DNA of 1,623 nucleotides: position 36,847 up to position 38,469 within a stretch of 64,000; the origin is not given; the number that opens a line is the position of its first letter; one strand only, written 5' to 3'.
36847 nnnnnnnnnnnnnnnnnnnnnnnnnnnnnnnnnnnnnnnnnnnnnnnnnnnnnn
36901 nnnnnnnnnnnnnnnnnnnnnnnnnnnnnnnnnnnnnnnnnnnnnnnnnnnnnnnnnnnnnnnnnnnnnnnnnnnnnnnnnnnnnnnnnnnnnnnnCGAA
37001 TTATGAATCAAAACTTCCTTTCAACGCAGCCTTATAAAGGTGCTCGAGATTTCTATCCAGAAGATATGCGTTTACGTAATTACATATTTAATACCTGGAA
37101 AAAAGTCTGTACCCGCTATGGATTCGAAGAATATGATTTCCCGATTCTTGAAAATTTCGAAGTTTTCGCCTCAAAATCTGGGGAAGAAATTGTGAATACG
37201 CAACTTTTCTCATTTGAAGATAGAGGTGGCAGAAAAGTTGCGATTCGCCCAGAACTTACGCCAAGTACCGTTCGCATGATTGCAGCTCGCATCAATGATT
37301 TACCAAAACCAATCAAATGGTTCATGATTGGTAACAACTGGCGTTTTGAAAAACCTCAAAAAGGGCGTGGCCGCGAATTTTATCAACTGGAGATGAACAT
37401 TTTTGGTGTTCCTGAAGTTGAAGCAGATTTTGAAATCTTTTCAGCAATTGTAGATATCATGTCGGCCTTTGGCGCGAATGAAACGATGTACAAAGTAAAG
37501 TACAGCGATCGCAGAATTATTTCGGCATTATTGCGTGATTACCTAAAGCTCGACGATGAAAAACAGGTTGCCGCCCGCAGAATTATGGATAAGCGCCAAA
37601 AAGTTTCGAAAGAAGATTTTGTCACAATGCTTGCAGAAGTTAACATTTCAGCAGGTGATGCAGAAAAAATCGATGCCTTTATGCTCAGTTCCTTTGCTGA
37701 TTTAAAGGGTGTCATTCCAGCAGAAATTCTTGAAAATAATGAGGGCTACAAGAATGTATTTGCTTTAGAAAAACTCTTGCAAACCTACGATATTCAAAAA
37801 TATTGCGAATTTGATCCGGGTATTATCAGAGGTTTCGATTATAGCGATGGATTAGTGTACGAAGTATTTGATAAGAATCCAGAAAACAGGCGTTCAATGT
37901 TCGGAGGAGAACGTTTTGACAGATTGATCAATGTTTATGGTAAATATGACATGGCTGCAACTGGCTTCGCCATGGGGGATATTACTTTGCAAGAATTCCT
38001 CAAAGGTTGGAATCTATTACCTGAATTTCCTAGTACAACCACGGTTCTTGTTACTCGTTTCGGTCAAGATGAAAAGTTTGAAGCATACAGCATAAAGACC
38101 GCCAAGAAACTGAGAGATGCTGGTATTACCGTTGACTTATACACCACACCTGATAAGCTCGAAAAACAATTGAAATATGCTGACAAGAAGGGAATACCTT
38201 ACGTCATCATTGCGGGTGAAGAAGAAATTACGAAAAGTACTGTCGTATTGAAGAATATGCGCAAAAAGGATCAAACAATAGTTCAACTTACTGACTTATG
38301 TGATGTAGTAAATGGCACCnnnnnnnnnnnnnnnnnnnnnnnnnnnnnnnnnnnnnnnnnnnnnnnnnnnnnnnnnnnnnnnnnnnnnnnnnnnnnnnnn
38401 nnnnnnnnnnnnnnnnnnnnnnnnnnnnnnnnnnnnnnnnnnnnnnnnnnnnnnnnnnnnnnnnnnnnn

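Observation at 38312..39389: Tandem paralogous genes; second copy switched off by an A8 homopolymer (candidate phase variation)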

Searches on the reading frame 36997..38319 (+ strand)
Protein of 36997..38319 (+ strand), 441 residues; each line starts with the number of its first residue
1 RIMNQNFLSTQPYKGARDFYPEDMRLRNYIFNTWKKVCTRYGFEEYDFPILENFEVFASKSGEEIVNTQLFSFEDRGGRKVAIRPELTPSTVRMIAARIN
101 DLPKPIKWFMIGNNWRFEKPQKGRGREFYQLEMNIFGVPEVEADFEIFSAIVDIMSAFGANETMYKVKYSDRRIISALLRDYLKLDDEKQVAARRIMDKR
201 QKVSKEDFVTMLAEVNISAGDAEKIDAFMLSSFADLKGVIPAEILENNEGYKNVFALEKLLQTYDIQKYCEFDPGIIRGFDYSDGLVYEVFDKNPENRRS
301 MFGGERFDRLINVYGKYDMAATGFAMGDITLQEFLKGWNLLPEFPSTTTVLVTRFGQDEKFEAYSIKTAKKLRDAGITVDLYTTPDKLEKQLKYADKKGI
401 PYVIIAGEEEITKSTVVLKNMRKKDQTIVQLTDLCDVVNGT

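Call 17: find_related_loci(query=window:36997-38319:+, collection=genome_contigs, flank=10000)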
Query window:36997-38319:+ (441 aa) in genome_contigs; peptide patterns used: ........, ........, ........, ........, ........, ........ (x = any residue, [..] = any of these).
75 stretches matched a pattern; 37 encode a relative of the query (tblastn E <= 1e-3); 37 distinct loci.
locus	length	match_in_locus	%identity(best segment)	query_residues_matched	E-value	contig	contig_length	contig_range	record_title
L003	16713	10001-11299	73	3-434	0e+0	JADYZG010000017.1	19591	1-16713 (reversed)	MAG: bacterium isolate SJ560 c_000000889470, whole genome shotgun sequence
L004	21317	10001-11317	70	2-439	0e+0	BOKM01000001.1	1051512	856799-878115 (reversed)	Patescibacteria group bacterium BroJett019 DNA, sequence1, whole genome shotgun sequence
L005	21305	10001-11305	69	3-436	0e+0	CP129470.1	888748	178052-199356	MAG: Candidatus Dojkabacteria bacterium isolate cMAG.26 chromosome, complete genome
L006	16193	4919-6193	62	3-429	0e+0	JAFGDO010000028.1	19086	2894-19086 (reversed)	MAG: Candidatus Dojkabacteria bacterium isolate Zod_Metabat.1179 k87_11307787, whole genome shotgun sequence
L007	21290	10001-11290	62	8-438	0e+0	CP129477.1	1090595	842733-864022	MAG: Candidatus Dojkabacteria bacterium isolate cMAG.19 chromosome, complete genome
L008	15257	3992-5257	61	3-426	2e-180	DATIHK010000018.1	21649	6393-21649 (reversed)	MAG TPA_asm: Candidatus Saccharimonadales bacterium isolate SMAG_U15636 k141_131398, whole genome shotgun sequence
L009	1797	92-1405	61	8-438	0e+0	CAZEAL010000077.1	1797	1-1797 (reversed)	MAG TPA_asm: uncultured Candidatus Saccharibacteria bacterium isolate binchicken_co169_150 genome assembly, contig: k99_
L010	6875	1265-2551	60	6-436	8e-178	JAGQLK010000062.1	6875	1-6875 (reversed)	MAG: Candidatus Dojkabacteria bacterium isolate HKST-UBA14 NODE_62_length_6875_cov_2.291998, whole genome shotgun sequen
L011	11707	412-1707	61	5-434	4e-175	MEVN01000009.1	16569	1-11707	MAG: candidate division WWE3 bacterium RIFCSPLOWO2_12_FULL_36_10 rifcsplowo2_12_scaffold_16918, whole genome shotgun seq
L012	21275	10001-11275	61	8-426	2e-174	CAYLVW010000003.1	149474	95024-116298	MAG TPA_asm: uncultured Candidatus Saccharibacteria bacterium isolate SRP286056_co1_134 genome assembly, contig: NODE_69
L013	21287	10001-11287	59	8-434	6e-174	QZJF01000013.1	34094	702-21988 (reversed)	MAG: candidate division WWE3 bacterium isolate SURF_46 Ga0104751_1001885, whole genome shotgun sequence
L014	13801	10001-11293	59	6-431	2e-172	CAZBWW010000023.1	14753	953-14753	MAG TPA_asm: uncultured Candidatus Saccharibacteria bacterium isolate SRP329715_co1_384 genome assembly, contig: NODE_61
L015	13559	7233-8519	61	8-434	2e-172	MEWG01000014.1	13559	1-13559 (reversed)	MAG: candidate division WWE3 bacterium RIFOXYD1_FULL_39_9 rifoxyd1_full_scaffold_2120, whole genome shotgun sequence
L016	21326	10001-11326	59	3-437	4e-172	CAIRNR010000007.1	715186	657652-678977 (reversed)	uncultured candidate division WWE3 bacterium isolate AM-2014_bin-1800 genome assembly, contig: bin-1800:7/8, whole genom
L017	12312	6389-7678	60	3-436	2e-171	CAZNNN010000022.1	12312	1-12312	MAG TPA_asm: uncultured Candidatus Saccharibacteria bacterium isolate binchicken_co387_497 genome assembly, contig: NODE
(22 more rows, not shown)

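Call 68: find_homologous_proteins(query=window:36997-38319:+, max_evalue=1e-100)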
Query window:36997-38319:+ (441 aa): 996 proteins with E <= 1e-100 among 8000 candidates; the best 120 are listed.
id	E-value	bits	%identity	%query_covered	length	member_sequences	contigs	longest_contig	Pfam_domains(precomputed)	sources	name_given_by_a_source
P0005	1.0e-289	979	99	100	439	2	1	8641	PF13393.12,PF03129.26,PF00587.31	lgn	-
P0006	1.5e-221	754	78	98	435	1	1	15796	PF13393.12,PF03129.26,PF00587.31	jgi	jgi:histidyl-tRNA synthetase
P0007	2.9e-219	747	77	98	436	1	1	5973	PF13393.12,PF03129.26,PF00587.31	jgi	jgi:histidyl-tRNA synthetase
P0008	3.2e-218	743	75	98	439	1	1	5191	PF13393.12,PF03129.26,PF00587.31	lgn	-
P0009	4.2e-218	743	76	98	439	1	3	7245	PF12745.13,PF13393.12,PF03129.26,PF00587.31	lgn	-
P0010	1.8e-217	741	73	99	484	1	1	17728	PF13393.12,PF03129.26,PF00587.31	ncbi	-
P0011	2.2e-217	740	75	99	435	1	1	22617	PF12745.13,PF13393.12,PF03129.26,PF00587.31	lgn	-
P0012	1.1e-215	735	75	98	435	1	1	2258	PF13393.12,PF03129.26,PF00587.31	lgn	-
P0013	1.2e-214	731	74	98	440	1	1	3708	PF13393.12,PF03129.26,PF00587.31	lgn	-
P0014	2.7e-214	730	74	96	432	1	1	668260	PF13393.12,PF03129.26,PF00587.31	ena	-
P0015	1.7e-213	728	72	99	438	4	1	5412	PF12745.13,PF13393.12,PF03129.26,PF00587.31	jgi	-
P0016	2.0e-213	727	73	98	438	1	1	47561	PF13393.12,PF03129.26,PF00587.31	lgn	-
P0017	1.4e-211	721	73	98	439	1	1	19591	PF13393.12,PF03129.26,PF00587.31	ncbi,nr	ncbi:histidine--tRNA ligase [bacterium]|nr:histidine--tRNA ligase [bacterium]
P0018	1.7e-208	711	73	98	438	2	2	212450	PF13393.12,PF03129.26,PF00587.31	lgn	-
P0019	1.6e-201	688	70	99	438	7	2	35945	PF13393.12,PF03129.26,PF00587.31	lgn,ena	-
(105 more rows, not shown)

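Call 69: find_encoding_contigs(protein=P0006, flank=5000, max_places=2)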
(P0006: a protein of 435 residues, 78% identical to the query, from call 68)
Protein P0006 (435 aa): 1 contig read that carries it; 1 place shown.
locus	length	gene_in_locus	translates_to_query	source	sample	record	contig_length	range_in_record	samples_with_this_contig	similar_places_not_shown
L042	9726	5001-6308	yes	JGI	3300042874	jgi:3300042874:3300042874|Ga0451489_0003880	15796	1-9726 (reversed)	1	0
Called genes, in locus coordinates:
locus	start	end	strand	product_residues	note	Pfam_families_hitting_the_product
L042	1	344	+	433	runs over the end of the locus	PF03952:Enolase_N, PF00113:Enolase_C, PF13378:MR_MLE_C (weak)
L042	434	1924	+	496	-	PF01676:Metalloenzyme, PF06415:iPGM_N, PF01663:Phosphodiest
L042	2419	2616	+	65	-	PF15993:Fuseless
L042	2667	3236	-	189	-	PF06559:DCD_N, PF22769:DCD, PF22569:DCD_C (weak)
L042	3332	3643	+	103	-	PF01371:Trp_repressor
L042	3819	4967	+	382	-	PF01546:Peptidase_M20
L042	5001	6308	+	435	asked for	PF13393:tRNA-synt_His, PF00587:tRNA-synt_2b, PF03129:HGTP_anticodon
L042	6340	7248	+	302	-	-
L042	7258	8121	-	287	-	PF00892:EamA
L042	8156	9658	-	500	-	PF03816:LytR_cpsA_psr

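Call 70: find_encoding_contigs(protein=P0014, flank=5000, max_places=2)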
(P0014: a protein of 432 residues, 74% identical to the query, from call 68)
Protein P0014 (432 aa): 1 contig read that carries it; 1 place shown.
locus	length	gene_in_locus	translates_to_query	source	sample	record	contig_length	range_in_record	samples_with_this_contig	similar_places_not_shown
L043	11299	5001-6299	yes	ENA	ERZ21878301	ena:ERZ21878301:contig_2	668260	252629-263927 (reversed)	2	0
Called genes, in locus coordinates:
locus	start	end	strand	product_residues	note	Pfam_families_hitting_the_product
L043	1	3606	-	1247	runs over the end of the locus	-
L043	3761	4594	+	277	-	-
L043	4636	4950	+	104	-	PF01371:Trp_repressor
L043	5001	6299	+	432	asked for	PF13393:tRNA-synt_His, PF00587:tRNA-synt_2b, PF03129:HGTP_anticodon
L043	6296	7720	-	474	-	PF03816:LytR_cpsA_psr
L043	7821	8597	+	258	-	-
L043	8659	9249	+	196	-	PF00719:Pyrophosphatase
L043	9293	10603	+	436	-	PF02403:Seryl_tRNA_N, PF00587:tRNA-synt_2b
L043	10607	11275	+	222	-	PF01863:YgjP-like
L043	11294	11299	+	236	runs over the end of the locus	PF00535:Glycos_transf_2, PF13641:Glyco_tranf_2_3 (weak)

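Call 71: find_encoding_contigs(protein=P0011, flank=5000, max_places=2)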
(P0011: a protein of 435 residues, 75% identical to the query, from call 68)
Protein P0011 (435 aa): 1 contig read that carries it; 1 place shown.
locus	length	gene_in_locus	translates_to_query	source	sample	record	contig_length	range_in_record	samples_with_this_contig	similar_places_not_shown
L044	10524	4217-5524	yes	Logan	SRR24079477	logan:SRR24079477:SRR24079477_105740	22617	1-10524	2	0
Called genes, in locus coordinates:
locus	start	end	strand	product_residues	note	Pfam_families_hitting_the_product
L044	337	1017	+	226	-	-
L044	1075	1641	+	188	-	PF04229:GrpB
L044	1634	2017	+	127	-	PF01371:Trp_repressor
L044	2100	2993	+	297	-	-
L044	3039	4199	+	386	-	PF01546:Peptidase_M20, PF07687:M20_dimer (faint)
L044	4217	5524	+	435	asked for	PF13393:tRNA-synt_His, PF00587:tRNA-synt_2b, PF03129:HGTP_anticodon, PF12745:HGTP_anticodon2 (weak)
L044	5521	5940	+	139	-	-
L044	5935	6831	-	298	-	-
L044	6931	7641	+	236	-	PF00293:NUDIX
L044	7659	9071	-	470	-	PF03816:LytR_cpsA_psr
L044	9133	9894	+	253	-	-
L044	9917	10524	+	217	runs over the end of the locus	-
